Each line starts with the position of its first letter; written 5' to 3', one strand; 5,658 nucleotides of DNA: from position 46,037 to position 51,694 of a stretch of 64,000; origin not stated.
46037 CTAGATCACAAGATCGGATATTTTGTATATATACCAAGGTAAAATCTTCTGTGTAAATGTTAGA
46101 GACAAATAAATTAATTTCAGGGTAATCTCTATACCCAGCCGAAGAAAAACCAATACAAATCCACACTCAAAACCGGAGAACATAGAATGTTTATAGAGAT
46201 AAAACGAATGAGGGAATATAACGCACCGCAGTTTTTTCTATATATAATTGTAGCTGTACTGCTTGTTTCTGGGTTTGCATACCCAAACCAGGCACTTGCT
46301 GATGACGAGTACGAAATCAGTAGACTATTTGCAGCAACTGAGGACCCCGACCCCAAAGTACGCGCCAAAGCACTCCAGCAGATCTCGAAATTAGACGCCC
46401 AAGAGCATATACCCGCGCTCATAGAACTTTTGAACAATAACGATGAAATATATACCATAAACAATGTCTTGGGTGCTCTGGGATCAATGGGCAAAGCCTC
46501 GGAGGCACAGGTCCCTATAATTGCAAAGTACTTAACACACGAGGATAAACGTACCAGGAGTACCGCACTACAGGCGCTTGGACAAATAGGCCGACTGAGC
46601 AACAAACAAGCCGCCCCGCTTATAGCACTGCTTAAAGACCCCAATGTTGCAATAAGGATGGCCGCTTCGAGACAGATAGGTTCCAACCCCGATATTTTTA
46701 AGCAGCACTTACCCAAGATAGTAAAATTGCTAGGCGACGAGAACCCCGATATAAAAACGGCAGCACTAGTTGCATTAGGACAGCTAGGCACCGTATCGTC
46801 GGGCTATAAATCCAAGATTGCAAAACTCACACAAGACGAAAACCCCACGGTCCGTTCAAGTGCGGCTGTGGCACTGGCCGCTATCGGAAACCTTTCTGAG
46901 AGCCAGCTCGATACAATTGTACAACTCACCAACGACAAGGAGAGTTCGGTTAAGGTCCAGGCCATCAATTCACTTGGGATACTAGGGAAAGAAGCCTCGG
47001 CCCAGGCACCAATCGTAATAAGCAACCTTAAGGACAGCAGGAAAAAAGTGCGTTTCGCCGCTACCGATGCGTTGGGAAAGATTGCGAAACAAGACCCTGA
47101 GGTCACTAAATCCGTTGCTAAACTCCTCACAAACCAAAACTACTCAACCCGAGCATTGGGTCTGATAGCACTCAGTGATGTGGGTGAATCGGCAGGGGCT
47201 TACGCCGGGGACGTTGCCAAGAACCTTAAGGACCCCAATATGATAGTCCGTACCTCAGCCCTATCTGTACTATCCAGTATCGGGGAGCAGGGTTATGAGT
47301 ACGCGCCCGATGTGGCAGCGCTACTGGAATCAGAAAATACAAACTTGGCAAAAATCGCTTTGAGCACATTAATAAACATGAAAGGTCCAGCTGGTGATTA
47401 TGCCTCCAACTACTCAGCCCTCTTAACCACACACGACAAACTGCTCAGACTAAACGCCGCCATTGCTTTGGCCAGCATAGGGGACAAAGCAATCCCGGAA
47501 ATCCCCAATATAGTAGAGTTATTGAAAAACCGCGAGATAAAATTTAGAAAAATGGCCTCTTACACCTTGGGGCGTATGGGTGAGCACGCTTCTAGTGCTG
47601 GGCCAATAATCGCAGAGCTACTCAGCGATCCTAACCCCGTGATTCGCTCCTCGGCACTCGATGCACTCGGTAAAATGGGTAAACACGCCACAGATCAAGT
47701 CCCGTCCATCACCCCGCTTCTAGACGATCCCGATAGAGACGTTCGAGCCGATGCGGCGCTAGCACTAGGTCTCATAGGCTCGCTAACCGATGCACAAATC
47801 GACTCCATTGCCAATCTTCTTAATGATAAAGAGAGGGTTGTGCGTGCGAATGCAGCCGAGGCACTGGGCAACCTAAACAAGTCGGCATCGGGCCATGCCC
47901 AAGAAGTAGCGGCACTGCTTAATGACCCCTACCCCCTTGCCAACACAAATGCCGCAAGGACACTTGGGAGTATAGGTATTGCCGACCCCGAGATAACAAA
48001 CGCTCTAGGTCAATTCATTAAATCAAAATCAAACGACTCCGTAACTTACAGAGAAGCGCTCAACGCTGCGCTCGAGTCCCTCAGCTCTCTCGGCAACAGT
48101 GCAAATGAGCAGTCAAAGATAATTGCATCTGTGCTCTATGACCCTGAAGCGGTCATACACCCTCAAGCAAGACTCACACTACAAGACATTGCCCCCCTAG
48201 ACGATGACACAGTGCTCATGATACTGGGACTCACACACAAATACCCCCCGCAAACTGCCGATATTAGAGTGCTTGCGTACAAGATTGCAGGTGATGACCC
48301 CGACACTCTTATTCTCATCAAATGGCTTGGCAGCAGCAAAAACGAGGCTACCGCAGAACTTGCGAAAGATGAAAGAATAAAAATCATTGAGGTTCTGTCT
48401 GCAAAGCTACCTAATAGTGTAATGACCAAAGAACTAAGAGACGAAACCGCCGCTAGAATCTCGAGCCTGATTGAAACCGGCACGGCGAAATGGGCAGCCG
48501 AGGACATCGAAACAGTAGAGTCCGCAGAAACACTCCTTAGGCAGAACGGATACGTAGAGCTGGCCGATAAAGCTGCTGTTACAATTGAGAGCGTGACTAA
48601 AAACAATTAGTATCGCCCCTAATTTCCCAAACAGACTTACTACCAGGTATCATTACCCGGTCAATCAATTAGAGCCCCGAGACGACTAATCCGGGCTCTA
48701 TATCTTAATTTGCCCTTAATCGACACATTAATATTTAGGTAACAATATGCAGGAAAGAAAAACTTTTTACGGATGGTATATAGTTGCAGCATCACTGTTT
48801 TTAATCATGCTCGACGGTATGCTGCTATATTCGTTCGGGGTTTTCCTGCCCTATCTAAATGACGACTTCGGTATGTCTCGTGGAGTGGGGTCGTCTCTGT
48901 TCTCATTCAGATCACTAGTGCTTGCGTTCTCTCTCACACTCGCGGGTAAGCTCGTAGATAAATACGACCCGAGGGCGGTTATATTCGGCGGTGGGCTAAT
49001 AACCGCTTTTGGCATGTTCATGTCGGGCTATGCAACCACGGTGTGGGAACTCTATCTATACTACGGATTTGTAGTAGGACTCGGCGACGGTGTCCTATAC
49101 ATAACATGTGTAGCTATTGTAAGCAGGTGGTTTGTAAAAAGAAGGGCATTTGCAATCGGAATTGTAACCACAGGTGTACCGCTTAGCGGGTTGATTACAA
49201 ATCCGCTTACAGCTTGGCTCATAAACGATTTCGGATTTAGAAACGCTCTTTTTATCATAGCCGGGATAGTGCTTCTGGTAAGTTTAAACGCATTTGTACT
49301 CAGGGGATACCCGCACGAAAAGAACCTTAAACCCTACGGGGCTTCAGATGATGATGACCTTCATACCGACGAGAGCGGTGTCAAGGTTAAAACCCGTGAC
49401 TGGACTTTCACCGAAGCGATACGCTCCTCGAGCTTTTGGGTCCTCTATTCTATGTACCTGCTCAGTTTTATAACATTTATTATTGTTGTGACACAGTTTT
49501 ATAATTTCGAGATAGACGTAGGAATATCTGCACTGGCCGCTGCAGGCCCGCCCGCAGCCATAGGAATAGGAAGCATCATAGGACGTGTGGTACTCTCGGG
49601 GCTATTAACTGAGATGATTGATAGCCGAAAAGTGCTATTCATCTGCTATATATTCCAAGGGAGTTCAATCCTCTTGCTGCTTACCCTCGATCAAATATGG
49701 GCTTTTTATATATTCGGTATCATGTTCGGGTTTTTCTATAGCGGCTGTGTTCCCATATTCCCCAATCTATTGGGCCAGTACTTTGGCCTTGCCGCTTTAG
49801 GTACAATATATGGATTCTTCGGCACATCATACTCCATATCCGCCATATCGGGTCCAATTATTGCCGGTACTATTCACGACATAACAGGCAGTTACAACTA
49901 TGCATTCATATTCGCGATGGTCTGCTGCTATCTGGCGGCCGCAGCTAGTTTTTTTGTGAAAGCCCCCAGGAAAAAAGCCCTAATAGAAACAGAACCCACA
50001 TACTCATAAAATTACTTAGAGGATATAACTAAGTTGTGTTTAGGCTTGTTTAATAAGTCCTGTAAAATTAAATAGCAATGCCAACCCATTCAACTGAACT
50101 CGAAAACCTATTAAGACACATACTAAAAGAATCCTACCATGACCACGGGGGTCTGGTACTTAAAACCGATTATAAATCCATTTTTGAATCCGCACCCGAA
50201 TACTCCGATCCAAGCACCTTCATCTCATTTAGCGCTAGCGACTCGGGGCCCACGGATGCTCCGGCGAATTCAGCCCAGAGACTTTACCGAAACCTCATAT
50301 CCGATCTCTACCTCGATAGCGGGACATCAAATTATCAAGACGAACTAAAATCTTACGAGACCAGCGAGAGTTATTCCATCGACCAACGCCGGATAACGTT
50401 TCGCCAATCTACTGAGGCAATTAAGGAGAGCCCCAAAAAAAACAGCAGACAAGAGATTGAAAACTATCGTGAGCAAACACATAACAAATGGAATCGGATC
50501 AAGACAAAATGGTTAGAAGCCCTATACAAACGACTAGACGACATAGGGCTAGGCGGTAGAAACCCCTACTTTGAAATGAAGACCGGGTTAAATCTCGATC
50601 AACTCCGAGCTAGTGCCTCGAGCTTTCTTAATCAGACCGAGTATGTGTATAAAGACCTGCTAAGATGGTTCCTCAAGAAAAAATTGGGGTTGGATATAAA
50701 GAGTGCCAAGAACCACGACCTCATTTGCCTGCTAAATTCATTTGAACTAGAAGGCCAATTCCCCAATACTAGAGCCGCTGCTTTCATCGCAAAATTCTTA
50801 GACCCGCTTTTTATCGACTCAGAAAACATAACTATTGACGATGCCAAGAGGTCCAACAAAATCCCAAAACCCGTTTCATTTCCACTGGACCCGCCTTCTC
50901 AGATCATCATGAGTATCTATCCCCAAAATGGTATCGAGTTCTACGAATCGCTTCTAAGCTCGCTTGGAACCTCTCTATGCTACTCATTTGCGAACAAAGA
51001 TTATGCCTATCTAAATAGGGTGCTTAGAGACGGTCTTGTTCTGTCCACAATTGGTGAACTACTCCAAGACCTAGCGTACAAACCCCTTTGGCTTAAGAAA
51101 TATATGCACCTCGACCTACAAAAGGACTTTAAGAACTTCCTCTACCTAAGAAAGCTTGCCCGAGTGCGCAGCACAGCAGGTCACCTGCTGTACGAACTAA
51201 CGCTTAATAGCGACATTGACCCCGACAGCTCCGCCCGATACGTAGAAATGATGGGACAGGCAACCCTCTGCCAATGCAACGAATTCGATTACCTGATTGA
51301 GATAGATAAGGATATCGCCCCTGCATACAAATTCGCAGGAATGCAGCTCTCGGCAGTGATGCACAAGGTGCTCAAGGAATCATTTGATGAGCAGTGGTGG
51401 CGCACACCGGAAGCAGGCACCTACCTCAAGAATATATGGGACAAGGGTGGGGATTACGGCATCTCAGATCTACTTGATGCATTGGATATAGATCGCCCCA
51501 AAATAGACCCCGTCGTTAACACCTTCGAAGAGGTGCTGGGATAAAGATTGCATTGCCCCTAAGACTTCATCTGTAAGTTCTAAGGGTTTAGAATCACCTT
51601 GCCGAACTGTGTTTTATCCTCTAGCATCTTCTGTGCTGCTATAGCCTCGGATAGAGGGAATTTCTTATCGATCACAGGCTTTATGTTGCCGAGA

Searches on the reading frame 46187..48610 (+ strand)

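Call 9: search_protein_families(library=pfam, proteins=[window:46187-48610:+])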
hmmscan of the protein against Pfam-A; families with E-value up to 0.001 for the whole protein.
window:46187-48610:+ (807 aa): 20 families
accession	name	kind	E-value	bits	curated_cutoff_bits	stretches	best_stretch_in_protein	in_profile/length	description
PF13646.12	HEAT_2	-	9.9e-68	224.9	27.7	8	474-561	4-88/88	HEAT repeats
PF02985.28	HEAT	-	4.3e-57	185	23.5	1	473-500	3-30/31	HEAT repeat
PF13513.12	HEAT_EZ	-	2.8e-25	88.7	27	1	486-530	3-55/55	HEAT-like repeat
PF01602.26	Adaptin_N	-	9e-24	84.4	37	3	477-564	86-179/524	Adaptin N terminal region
PF12717.13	Cnd1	-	1.9e-21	77.2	26.4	1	167-255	15-104/162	non-SMC mitotic condensation complex subunit 1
PF03130.22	HEAT_PBS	-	6.2e-19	66.8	20.9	0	420-438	1-20/27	PBS lyase HEAT-like repeat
PF00514.29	Arm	-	1.1e-15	57.4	20.6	0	175-200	14-39/41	Armadillo/beta-catenin-like repeat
PF20168.4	PDS5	-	1.2e-13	50.3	27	2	109-314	244-432/1053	Sister chromatid cohesion protein PDS5 protein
PF24714.1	TOR1L1_N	-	6.3e-11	42.6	43.3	0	45-139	155-243/281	TORTIFOLIA1 N-terminal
PF21581.3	SCD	-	5.3e-10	39.9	27.5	0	51-77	39-65/75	Stromalin conservative domain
PF11698.14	V-ATPase_H_C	-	2.4e-09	37.8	27.2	0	177-199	89-111/117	V-ATPase subunit H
PF12755.13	Vac14_Fab1_bd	-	2.1e-08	35.1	22.1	0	275-303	30-58/97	Vacuolar 14 Fab1-binding region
PF10363.15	RTP1_C1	-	5.8e-08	33.3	25.9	0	47-121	4-89/112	Required for nuclear transport of RNA pol II C-terminus 1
PF13251.12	DUF4042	-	1.5e-05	25.2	27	0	37-69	35-67/182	Domain of unknown function (DUF4042)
PF01347.28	Vitellogenin_N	-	2.3e-05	23.6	24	0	246-319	469-544/590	Lipoprotein amino terminal region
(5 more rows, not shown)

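Call 51: search_protein_families(library=padloc, proteins=[window:46187-48610:+], max_evalue=0.01)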
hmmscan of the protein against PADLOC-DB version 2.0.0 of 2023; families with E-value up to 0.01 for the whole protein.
window:46187-48610:+ (807 aa): 4 families
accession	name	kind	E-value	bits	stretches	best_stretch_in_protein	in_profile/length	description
PDLC02973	WGR_XIII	-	5.2e-12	43.1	2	58-314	430-689/973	-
PDLC01150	HEAT_CxxC_PDDEXK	-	4.5e-09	34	1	448-537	4-92/288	HEAT_CxxC_PD-DEXK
PDLC03760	RT_UG22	-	1.8e-07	28.6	0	443-570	335-462/476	DRT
PDLC02922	HEAT-ARM_XIII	-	2.6e-05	21.3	0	107-265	272-430/564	-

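Call 52: search_protein_families(library=ncbifam, proteins=[window:46187-48610:+], max_evalue=0.01)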
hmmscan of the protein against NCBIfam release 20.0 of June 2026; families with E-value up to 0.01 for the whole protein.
window:46187-48610:+ (807 aa): 8 families
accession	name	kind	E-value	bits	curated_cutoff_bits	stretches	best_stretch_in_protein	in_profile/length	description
NF010374.0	PRK13800.1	equivalog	2.1e-32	112.3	1196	3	46-231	719-896/898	fumarate reductase/succinate dehydrogenase flavoprotein subunit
NF045915.1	PhycobilmeDegNblB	equivalog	4.2e-28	98.3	300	3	128-303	19-192/214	phycobilisome degradation protein NblB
NF058505.1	phyc_lyase_CpeY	equivalog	6.8e-23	80.9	600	3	252-399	65-206/419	C-phycoerythrin alpha-cysteine-82 phycoerythrobilin lyase CpeY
NF045662.1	DVU0298_fam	equivalog_domain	2.4e-19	69.7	75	1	483-551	121-191/213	DVU0298 family protein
NF007244.0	PRK09687.1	equivalog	3.2e-16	59.5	275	3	54-231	35-219/285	putative lyase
NF058502.1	phyc_lyase_CpcE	equivalog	1e-15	57.9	330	1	40-163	71-202/260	C-phycocyanin alpha-cysteine-84 phycocyanobilin lyase subunit CpcE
TIGR02270.1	TIGR02270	subfamily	6.6e-14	51.8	206.8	2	72-274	84-273/410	TIGR02270 family protein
TIGR01679.1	bact_FAD_ox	subfamily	0.0025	16.8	292.25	0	209-249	138-178/419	FAD-linked oxidoreductase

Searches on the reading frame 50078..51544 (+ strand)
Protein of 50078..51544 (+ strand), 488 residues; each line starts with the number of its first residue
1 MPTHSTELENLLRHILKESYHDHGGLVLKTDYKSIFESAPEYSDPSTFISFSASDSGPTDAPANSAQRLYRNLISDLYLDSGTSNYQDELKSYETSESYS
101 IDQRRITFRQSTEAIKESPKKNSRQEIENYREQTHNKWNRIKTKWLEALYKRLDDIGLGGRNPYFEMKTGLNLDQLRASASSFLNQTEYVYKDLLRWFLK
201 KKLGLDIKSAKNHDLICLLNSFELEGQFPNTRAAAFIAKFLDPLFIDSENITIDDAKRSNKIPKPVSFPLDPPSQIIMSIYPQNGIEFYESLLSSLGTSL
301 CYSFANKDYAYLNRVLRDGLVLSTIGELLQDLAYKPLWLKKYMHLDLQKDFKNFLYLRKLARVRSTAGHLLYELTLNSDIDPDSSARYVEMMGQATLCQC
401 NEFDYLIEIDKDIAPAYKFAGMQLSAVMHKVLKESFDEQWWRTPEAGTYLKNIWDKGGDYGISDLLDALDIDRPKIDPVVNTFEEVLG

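Call 9: search_protein_families(library=pfam, proteins=[window:50078-51544:+])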
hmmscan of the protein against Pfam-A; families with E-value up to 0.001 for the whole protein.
window:50078-51544:+ (488 aa): 0 families

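Call 10: search_protein_families(library=pfam, proteins=[window:50078-51544:+], max_evalue=10)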
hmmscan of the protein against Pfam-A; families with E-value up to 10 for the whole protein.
window:50078-51544:+ (488 aa): 1 family
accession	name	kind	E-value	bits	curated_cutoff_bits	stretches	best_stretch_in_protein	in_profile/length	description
PF08598.16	Sds3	-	0.053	14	25.4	1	84-142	51-109/217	Sds3-like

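Call 51: search_protein_families(library=padloc, proteins=[window:50078-51544:+], max_evalue=0.01)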
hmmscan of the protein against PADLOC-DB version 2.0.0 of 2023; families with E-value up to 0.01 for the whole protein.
window:50078-51544:+ (488 aa): 0 families

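Call 52: search_protein_families(library=ncbifam, proteins=[window:50078-51544:+], max_evalue=0.01)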
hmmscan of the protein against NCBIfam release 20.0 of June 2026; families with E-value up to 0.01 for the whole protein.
window:50078-51544:+ (488 aa): 0 families
